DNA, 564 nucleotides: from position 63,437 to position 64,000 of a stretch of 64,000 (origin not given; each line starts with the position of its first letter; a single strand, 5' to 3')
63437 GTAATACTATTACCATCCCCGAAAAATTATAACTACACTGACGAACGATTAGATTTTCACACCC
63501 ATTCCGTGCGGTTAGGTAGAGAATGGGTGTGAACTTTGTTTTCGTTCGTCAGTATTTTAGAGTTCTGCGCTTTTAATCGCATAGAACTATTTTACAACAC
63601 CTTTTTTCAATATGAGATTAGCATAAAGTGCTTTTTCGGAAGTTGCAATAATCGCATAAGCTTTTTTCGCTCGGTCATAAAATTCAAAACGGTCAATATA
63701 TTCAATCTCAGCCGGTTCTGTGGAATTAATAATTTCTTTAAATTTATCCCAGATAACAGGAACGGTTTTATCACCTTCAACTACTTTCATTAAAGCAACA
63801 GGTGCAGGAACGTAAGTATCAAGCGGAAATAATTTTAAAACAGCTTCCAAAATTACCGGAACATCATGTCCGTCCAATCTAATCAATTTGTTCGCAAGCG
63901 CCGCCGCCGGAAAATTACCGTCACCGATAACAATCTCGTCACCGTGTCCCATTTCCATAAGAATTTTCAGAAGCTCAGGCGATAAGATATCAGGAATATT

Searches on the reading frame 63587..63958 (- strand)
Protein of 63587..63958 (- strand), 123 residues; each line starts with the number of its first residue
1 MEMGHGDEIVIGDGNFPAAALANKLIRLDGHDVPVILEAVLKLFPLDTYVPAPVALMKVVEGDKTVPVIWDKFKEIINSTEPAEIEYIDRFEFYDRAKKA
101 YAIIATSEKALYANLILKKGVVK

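Call 51: search_protein_families(library=pfam, proteins=[window:63587-63958:-], max_evalue=0.00001)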
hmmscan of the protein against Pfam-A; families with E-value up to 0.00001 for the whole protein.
window:63587-63958:- (123 aa): 1 family
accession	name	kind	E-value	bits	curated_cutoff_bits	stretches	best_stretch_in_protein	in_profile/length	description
PF05025.18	RbsD_FucU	-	1.8e-38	132.5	25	1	1-122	16-138/138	RbsD / FucU transport protein family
